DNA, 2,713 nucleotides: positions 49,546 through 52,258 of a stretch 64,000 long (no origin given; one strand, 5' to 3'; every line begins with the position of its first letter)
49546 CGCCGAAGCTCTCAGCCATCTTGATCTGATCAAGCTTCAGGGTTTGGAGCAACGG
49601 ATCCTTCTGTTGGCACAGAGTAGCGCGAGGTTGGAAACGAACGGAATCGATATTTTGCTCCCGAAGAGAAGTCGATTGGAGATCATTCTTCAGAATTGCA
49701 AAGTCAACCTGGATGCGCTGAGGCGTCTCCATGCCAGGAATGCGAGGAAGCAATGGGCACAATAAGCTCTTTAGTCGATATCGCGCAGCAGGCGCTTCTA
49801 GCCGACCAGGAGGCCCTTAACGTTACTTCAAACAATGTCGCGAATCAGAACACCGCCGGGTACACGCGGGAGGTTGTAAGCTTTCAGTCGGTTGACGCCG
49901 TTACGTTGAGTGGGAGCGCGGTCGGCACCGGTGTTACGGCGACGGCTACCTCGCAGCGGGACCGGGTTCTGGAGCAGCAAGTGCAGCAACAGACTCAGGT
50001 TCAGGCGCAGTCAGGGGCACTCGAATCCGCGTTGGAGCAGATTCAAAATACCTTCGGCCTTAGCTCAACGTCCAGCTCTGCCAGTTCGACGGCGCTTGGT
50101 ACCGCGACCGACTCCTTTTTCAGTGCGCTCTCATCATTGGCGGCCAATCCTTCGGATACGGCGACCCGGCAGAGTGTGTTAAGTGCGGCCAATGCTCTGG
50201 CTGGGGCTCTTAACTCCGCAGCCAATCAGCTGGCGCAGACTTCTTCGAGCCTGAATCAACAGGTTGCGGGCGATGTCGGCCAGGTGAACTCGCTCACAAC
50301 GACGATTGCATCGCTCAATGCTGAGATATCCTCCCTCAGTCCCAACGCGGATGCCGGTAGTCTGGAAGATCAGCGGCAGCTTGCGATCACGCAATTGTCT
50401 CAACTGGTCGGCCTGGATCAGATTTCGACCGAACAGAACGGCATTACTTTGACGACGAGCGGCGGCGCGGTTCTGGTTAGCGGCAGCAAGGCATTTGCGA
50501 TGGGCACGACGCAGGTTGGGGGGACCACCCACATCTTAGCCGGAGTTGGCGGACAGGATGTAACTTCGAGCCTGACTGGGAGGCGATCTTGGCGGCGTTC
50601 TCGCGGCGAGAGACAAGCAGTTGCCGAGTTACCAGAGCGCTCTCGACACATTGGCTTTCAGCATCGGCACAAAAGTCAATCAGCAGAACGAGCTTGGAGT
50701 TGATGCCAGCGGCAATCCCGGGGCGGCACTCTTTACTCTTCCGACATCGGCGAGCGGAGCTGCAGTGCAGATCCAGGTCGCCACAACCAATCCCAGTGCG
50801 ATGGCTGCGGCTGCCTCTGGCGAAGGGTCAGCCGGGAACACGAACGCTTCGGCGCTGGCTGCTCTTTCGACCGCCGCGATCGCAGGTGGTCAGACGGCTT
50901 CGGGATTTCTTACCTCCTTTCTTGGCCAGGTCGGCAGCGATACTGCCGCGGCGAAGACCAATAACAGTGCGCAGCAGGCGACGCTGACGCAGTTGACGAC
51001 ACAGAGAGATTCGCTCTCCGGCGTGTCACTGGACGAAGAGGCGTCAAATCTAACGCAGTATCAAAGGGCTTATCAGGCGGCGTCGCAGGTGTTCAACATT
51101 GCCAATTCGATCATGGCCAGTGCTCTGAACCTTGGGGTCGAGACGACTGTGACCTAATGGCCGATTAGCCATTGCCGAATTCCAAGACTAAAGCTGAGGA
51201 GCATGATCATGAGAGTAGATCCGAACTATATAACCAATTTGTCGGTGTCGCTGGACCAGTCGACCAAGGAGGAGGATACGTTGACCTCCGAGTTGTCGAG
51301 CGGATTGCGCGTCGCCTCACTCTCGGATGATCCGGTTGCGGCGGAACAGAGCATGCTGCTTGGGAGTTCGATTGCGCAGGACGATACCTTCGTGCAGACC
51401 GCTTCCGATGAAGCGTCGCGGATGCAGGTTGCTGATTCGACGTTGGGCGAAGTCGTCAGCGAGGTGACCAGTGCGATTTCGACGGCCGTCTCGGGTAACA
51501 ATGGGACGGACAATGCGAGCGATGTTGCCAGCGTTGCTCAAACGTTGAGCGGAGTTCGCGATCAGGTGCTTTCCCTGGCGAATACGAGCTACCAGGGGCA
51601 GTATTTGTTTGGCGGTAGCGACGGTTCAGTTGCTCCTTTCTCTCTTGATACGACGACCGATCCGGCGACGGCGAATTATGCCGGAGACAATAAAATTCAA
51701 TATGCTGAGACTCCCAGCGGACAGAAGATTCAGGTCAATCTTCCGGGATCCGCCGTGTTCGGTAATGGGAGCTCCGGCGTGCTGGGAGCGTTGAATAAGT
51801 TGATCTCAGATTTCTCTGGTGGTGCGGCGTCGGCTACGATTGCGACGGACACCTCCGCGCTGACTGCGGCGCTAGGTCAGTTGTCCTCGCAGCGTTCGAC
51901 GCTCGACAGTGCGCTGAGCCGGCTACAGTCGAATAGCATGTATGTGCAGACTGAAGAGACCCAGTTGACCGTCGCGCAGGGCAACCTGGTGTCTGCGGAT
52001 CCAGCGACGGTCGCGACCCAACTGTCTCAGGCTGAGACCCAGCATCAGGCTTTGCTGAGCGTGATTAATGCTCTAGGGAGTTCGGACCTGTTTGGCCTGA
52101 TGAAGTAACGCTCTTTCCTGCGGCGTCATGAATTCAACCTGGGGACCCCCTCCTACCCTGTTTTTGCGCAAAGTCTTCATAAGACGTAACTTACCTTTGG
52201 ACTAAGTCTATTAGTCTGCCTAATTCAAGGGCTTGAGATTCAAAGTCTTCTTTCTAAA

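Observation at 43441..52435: The 8.4-kb cheX-cheY / flgF-flgL module is bracketed by ~260-290 bp imperfect inverted repeats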

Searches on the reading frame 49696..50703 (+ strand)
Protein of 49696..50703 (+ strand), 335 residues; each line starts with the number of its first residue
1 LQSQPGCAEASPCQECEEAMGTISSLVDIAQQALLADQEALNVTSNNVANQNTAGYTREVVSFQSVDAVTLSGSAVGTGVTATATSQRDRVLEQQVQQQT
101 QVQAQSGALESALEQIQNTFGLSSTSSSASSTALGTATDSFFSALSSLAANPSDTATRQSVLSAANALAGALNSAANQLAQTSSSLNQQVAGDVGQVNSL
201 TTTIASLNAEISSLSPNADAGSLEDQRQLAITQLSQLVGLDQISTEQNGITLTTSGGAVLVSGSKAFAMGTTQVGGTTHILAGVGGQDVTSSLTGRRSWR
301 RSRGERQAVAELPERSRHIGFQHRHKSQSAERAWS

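Call 9: search_protein_families(library=pfam, proteins=[window:49696-50703:+])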
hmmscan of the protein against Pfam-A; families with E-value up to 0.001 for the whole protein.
window:49696-50703:+ (335 aa): 2 families
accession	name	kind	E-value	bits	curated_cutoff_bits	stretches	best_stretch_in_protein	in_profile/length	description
PF22638.1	FlgK_D1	-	3.5e-34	118.8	28.6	1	128-277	10-160/233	Flagellar hook-associated protein FlgK helical domain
PF00460.25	Flg_bb_rod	-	2.6e-06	27.7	20.7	1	29-57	3-31/31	Flagella basal body rod protein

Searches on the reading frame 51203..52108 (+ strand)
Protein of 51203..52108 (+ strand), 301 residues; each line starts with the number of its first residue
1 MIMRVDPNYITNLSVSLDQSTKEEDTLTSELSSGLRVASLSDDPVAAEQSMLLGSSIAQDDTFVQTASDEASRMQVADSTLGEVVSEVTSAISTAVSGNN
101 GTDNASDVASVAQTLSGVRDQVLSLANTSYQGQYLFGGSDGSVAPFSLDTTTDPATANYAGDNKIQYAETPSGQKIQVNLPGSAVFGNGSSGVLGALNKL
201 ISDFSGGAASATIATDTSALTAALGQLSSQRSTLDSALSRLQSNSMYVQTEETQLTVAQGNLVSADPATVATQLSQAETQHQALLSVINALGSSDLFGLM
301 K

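Call 9: search_protein_families(library=pfam, proteins=[window:51203-52108:+])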
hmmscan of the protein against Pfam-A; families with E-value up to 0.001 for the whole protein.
window:51203-52108:+ (301 aa): 2 families
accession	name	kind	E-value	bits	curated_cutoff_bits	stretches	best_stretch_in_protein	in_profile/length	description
PF00669.25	Flagellin_N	-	1.1e-13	51.9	26.6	1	13-139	10-137/139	Bacterial flagellin N-terminal helical region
PF00700.27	Flagellin_C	-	6.5e-06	26.8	23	1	219-287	3-71/86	Bacterial flagellin C-terminal helical region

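Call 12: find_encoding_contigs(protein=window:51203-52108:+, flank=10000, max_places=10)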
Protein window:51203-52108:+ (301 aa): no gene with exactly this product is on record in the collection.
